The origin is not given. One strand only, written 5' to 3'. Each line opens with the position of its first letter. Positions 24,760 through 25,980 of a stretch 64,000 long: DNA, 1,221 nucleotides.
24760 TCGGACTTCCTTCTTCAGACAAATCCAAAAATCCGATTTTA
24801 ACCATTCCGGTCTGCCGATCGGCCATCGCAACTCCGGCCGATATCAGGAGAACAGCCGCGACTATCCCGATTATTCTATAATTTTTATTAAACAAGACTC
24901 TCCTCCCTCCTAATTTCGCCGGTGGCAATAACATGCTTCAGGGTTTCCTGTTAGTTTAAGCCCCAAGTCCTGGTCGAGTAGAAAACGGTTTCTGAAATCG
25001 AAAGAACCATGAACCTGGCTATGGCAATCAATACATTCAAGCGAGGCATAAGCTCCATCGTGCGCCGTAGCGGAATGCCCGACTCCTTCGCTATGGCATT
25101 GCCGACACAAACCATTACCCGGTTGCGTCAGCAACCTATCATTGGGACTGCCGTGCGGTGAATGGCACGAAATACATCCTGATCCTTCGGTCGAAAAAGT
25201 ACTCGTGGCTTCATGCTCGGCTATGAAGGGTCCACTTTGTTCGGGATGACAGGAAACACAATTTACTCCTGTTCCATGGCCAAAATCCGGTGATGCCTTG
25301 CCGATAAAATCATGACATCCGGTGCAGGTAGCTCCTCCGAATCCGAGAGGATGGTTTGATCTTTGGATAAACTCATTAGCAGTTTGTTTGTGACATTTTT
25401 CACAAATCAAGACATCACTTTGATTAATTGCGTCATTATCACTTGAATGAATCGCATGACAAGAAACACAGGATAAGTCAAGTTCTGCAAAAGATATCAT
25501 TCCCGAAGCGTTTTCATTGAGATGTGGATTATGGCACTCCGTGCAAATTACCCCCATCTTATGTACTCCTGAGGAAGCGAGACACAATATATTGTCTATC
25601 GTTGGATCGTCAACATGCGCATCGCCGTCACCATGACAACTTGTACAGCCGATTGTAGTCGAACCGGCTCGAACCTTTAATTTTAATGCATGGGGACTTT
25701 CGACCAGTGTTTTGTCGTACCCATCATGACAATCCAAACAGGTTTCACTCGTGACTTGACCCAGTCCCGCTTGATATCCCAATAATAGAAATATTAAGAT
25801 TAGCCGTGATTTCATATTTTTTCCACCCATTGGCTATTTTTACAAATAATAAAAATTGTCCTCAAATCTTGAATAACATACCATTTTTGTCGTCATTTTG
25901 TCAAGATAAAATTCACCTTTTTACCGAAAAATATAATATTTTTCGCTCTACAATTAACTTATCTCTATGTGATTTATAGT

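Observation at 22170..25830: Non-canonical porin-cytochrome (MtrAB/MtoAB/PioAB-like) three-gene module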

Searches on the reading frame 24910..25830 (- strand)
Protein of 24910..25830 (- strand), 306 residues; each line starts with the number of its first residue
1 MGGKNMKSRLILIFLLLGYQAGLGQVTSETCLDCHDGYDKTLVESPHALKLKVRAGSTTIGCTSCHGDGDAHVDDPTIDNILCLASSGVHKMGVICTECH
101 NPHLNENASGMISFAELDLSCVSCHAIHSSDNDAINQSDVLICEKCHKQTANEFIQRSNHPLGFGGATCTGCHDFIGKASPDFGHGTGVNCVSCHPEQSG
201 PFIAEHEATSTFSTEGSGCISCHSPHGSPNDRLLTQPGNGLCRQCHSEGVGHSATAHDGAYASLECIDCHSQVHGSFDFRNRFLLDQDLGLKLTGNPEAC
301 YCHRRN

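Call 3: search_protein_families(library=ncbifam, proteins=[window:24910-25830:-], max_evalue=1)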
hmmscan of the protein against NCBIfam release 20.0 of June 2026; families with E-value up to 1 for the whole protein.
window:24910-25830:- (306 aa): 14 families
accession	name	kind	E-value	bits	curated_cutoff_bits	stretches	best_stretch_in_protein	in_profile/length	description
TIGR03508.1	decahem_SO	subfamily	1.7e-44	152.2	192.2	1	28-276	2-254/258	DmsE family decaheme c-type cytochrome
NF041028.1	decahem_GSU2203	exception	8.8e-38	130.3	325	1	24-259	32-264/317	GSU2203 family decaheme c-type cytochrome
TIGR01905.1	paired_CXXCH_1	subfamily_domain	2.7e-16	59.2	25.2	3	217-249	7-39/41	doubled CXXCH domain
TIGR03146.1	cyt_nit_nrfB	equivalog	7.2e-11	42.6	166.6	3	28-149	11-143/145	cytochrome c nitrite reductase pentaheme subunit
NF008659.0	PRK11659.1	equivalog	1.8e-09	37.6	184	1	29-153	47-173/188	cytochrome c nitrite reductase pentaheme subunit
TIGR03153.1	cytochr_NrfH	equivalog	2.8e-06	27.5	134.2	2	242-273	105-136/138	cytochrome c nitrite reductase small subunit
NF041198.1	UshA_like_PCGU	equivalog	7.1e-05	21.6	275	1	28-105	442-513/519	UshA-like (seleno)protein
NF047727.1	4hemeCytCCctA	equivalog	0.0051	16.9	180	1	203-272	24-89/109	tetraheme c-type cytochrome CctA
TIGR04257.1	nanowire_3heme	domain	0.19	11.9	40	1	89-148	19-75/75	c(7)-type cytochrome triheme domain-containing protein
NF003745.1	PRK05342.1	equivalog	0.19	10.5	359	1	119-156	6-42/418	ATP-dependent Clp protease ATP-binding subunit ClpX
NF049875.1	NetB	exception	0.37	10.6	380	1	30-150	74-198/211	Nrf-like electron transfer protein NetB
NF045722.1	c3_cytochr_TmcA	equivalog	0.42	10.5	114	0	138-201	55-117/125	acidic tetraheme cytochrome c3 TmcA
NF040968.1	FeS_ExtO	equivalog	0.45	9.3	200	0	242-277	41-76/416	selenite/tellurite reduction operon b-type cytochrome iron-sulfur cluster-binding subunit ExtO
NF040967.1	cytc_ExtN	equivalog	0.47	9.2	200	0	242-277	41-76/415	selenite/tellurite reduction operon c-type cytochrome ExtN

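Call 4: search_protein_families(library=pfam, proteins=[window:24910-25830:-], max_evalue=1)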
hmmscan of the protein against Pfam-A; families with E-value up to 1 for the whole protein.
window:24910-25830:- (306 aa): 7 families
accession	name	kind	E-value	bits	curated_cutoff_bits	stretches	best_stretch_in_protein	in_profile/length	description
PF09699.15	Paired_CXXCH_1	-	1e-20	73.6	20.6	4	216-248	7-38/41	Doubled CXXCH motif (Paired_CXXCH_1)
PF14522.11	Cytochrome_C7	-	4.6e-11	42.8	24.8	5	28-71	13-53/67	Cytochrome c7 and related cytochrome c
PF14537.11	Cytochrom_c3_2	-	3.3e-10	40.7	25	3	166-247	6-79/79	Cytochrome c3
PF22678.1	Cytochrom_c_NrfB-like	-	4.1e-07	30.8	27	1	62-137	1-77/89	Cytochrome c-type protein NrfB-like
PF22113.1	Mtrc-MtrF_II-IV_dom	-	1.9e-05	24.7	30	2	26-103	79-166/176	Outer membrane cytochrome MtrC/MtrF-like, domains II/IV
PF05495.17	zf-CHY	-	0.01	16.7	31.3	1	49-101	8-63/68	CHY zinc finger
PF13435.11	Cytochrome_C554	-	0.64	11.4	20.8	1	27-67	47-84/84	Cytochrome c554 and c-prime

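Call 6: search_solved_structures(query=window:24910-25830:-, max_evalue=0.01, show_alignments=1)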
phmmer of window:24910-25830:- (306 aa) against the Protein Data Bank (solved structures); distinct sequences matched with E-value up to 0.01: 3.
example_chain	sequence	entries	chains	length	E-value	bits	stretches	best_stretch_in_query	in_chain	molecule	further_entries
6r2q_A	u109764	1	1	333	1.5e-25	93.4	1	28-277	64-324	Cystathionine beta-synthase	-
2ozy_A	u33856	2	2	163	3e-06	30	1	29-150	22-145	Cytochrome c-type protein nrfB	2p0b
28pb_A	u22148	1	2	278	0.0039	19.7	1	168-271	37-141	Cytochrome c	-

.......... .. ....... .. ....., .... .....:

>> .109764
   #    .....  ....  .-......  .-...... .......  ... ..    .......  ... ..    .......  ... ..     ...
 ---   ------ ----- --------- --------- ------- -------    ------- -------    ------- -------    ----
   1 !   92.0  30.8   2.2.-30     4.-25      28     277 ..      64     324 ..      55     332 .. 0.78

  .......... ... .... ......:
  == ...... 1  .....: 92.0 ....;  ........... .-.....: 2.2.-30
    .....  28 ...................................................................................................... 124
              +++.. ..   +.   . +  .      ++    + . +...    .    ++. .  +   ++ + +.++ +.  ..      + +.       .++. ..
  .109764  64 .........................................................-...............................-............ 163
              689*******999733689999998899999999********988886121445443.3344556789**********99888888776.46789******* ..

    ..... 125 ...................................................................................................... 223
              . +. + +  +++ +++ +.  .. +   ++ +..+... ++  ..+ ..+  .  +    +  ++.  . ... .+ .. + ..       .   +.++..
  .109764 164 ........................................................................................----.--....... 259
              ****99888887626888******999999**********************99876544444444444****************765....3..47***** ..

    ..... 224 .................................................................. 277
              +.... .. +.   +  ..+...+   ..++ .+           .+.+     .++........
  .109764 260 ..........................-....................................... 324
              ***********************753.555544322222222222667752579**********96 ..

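Call 79: find_homologous_proteins(query=window:24910-25830:-, max_evalue=0.00001)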
Query window:24910-25830:- (306 aa): 1393 proteins with E <= 0.00001 among 3441 candidates; the best 120 are listed.
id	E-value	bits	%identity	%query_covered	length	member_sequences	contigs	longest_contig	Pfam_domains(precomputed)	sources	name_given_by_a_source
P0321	6.6e-206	701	100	98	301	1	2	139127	PF09699.16,PF14537.12,PF22678.2,PF14522.12,PF22113.2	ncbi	ncbi:MAG: cytochrome c3 family protein [candidate division Zixibacteria bacterium]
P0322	1.3e-161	555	77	98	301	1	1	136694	PF09699.16,PF14537.12,PF22678.2,PF14522.12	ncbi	ncbi:MAG: cytochrome c3 family protein [Candidatus Zixiibacteriota bacterium]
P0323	3.0e-87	311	49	97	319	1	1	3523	PF09699.16,PF14537.12,PF22678.2,PF14522.12,PF22113.2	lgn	-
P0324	9.4e-87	309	48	96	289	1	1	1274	PF09699.16,PF14537.12,PF22678.2,PF14522.12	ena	-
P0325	1.9e-86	308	49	98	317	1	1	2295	PF09699.16,PF14537.12,PF22678.2,PF14522.12,PF22113.2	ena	-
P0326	2.1e-85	305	46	96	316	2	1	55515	PF09699.16,PF14537.12,PF22678.2,PF14522.12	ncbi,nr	ncbi:MAG TPA: cytochrome c3 family protein [Acidobacteriota bacterium]|nr:cytochrome c3 family prote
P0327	2.9e-85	304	48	98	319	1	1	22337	PF09699.16,PF14537.12,PF13435.12,PF22678.2,PF14522.12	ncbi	-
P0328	7.3e-85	303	48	96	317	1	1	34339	PF09699.16,PF14537.12,PF22678.2,PF14522.12,PF22113.2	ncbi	-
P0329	3.7e-82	294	48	93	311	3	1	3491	PF09699.16,PF14537.12,PF22678.2,PF14522.12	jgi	jgi:DmsE family decaheme c-type cytochrome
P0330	8.8e-82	293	49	92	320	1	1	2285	PF09699.16,PF14537.12,PF13435.12,PF22678.2,PF03264.20,PF14522.12,PF22113.2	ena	-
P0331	1.7e-81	292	46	98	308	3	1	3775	PF09699.16,PF14537.12,PF22678.2,PF14522.12,PF22113.2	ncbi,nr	ncbi:MAG: hypothetical protein KKA42_11050 [candidate division Zixibacteria bacterium]|nr:hypothetic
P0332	2.2e-81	292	46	96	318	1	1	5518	PF09699.16,PF14537.12,PF13435.12,PF22678.2,PF14522.12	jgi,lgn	-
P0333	3.8e-81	291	46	97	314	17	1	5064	PF09699.16,PF14537.12,PF22678.2,PF14522.12,PF22113.2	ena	-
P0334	4.7e-81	291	48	92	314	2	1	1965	PF09699.16,PF14537.12,PF22678.2,PF14522.12,PF22113.2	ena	-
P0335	4.9e-81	291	48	96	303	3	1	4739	PF09699.16,PF14537.12,PF22678.2,PF14522.12,PF22113.2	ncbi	-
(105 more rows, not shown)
